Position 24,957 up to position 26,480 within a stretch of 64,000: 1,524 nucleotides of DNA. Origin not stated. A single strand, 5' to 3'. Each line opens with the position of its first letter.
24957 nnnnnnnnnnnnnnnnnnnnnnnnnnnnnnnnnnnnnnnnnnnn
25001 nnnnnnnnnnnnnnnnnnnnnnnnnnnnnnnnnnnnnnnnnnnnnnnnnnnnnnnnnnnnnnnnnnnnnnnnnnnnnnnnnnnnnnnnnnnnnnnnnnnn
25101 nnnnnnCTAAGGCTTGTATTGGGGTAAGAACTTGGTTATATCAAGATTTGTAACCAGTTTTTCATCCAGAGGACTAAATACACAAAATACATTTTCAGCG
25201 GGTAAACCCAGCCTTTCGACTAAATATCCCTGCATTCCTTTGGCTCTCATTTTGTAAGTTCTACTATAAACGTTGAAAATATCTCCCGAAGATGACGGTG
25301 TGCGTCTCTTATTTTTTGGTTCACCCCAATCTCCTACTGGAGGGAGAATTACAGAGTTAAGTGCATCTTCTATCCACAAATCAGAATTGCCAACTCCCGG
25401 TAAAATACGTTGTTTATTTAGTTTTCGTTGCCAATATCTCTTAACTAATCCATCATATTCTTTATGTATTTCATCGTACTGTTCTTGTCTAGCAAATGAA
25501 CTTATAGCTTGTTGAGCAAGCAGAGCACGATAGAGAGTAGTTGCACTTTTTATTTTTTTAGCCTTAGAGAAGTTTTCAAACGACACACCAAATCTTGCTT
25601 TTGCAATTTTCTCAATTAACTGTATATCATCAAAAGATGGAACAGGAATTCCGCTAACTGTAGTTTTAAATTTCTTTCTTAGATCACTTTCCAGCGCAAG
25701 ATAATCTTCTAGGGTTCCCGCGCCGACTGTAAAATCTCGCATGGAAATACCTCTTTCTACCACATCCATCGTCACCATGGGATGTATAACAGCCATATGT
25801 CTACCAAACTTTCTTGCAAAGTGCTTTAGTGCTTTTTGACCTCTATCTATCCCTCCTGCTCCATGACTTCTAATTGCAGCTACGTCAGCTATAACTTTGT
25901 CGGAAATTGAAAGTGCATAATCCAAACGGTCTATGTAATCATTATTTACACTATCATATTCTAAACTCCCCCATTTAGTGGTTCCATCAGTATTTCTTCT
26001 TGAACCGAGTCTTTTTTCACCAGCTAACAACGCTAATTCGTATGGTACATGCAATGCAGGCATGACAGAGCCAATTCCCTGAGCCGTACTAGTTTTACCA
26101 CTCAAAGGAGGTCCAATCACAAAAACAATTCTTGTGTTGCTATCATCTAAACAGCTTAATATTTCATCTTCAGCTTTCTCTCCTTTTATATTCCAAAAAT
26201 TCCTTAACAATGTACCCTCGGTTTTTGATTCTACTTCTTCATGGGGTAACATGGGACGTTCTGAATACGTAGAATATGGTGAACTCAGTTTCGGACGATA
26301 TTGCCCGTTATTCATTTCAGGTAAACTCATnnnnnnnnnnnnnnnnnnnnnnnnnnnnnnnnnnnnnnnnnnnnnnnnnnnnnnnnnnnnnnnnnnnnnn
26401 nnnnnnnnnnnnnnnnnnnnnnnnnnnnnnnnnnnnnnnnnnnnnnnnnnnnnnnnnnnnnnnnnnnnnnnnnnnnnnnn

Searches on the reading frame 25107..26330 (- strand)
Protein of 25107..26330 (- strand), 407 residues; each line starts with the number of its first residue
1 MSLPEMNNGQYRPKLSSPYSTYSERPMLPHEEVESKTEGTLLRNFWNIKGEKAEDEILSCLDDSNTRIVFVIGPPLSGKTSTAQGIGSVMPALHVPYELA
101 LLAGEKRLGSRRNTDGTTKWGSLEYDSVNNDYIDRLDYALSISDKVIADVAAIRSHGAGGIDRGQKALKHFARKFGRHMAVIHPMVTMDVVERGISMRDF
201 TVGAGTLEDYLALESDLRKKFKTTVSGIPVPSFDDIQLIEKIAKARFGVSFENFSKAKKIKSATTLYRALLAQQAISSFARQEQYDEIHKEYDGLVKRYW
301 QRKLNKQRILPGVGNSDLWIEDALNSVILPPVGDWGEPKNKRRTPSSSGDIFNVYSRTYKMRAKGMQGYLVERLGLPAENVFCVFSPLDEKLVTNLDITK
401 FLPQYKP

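Call 6: search_protein_families(library=pfam, proteins=[window:25107-26330:-], max_evalue=0.1)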
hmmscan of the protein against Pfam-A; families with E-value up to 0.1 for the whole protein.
window:25107-26330:- (407 aa): 0 families

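Call 9: find_homologous_proteins(query=window:25107-26330:-)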
Query window:25107-26330:- (407 aa): 1 proteins with E <= 0.001 among 5529 candidates.
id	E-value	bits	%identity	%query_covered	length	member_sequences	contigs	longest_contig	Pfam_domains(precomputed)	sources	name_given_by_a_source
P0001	1.6e-272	922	100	100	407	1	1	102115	-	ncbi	-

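Call 11: find_encoding_contigs(protein=P0001, flank=10000, max_places=3)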
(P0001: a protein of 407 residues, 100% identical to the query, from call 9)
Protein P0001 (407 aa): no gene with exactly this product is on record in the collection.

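Call 19: search_protein_families(library=ncbifam, proteins=[window:25107-26330:-], max_evalue=1)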
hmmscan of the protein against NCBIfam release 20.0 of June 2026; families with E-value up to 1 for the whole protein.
window:25107-26330:- (407 aa): 2 families
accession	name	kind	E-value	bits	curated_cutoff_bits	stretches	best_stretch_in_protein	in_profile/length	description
NF007655.0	PRK10325.1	equivalog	0.19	11.4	348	1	132-189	98-150/197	nucleotide exchange factor GrpE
TIGR00368.1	TIGR00368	hypoth_equivalog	0.2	10.2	362.4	1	40-94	186-239/499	YifB family Mg chelatase-like AAA ATPase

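Call 34: predict_structure(protein=window:25107-26330:-)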
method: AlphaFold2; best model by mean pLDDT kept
length: 407 residues; sequences in the alignment: 1
mean_pLDDT: 34.1   pTM: 0.24
mean pLDDT of the five models: 34.1, 29.6, 28.5, 28.0, 27.6
residues with pLDDT >= 90: 0; 70-90: 0; 50-70: 10; < 50: 397
segments of 3 or more residues with pLDDT < 50: 1-369, 384-407
pLDDT, mean of each block of 10 residues (from residue 1): 33 30 28 31 35 43 47 35 26 28 31 35 30 33 35 33 39 32 27 27 29 36 32 39 37 35 35 31 36 38 34 30 27 28 28 31 47 51 44 36 33
secondary structure, 60 per line:
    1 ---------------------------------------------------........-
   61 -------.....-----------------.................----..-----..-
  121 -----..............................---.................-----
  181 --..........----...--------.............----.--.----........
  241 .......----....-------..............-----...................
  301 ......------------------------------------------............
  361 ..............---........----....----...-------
elements in order: H52-59 E68-72 H90-106 H126-155 H159-175 H183-192 H208-220 H233-247 H252-255 H263-276 H282-306 H349-374 E381-385 H390-393

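Call 40: search_protein_representatives(protein=window:25107-26330:-)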
Query: 407 residues. Proteins with E-value up to 0.001 (for the whole library): 1; up to 1e-10: 1; up to 1e-30: 1. The best 1 are listed.
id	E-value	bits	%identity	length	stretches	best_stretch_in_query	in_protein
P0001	5.2e-273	921.5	100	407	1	1-407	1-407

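Call 42: search_protein_families(library=padloc, proteins=[window:25107-26330:-], max_evalue=1)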
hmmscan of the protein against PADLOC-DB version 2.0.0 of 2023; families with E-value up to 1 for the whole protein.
window:25107-26330:- (407 aa): 1 family
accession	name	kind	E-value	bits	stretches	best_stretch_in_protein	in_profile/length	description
PDLC04140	mad8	-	0.0073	13.9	1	62-125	23-85/314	mads_8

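Call 43: search_protein_families(library=phrogs, proteins=[window:25107-26330:-], max_evalue=1)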
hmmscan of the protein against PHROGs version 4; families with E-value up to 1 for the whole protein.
window:25107-26330:- (407 aa): 1 family
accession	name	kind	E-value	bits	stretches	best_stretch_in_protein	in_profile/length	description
phrog_10957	-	unknown function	0.16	13.3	1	237-285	24-73/93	-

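Call 44: search_solved_structures(query=A1, max_evalue=10, show_alignments=2)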
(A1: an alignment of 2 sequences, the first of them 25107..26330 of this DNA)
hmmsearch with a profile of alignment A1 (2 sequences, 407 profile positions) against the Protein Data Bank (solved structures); distinct sequences matched with E-value up to 10: 1.
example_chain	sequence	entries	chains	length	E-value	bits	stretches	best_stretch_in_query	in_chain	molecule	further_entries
6nzj_A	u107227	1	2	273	1.3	11.1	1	159-225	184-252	Nitrogenase iron protein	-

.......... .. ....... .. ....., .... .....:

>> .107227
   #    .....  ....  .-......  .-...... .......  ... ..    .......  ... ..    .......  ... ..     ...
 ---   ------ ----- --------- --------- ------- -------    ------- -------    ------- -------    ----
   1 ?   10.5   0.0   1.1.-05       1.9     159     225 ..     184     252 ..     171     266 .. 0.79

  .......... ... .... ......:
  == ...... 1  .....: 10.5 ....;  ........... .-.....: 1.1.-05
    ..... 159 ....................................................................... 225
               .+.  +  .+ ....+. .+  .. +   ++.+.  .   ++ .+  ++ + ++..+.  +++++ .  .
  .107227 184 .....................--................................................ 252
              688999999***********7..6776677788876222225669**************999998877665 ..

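Call 47: find_related_loci(query=A1, collection=metagenome_contigs, flank=8000)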
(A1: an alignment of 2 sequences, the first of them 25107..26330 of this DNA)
Query A1 (407 aa) in metagenome_contigs; peptide patterns used: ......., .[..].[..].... (x = any residue, [..] = any of these).
600 stretches matched a pattern, but none encodes a relative of the query by tblastn (E <= 1e-3).

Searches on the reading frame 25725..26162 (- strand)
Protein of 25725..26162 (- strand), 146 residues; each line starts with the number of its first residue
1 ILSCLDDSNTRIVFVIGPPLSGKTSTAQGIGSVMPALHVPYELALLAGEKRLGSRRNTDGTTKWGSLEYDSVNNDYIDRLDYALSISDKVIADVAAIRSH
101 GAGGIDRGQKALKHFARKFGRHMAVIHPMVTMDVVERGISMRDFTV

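Call 53: search_protein_families(library=pfam, proteins=[window:25725-26162:-], max_evalue=10)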
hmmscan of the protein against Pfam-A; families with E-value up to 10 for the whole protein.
seq(146 aa): 1 family
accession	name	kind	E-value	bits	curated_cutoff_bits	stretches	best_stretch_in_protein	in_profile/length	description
PF13245.12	AAA_19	-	0.12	12.9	25.1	1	8-51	9-52/134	AAA domain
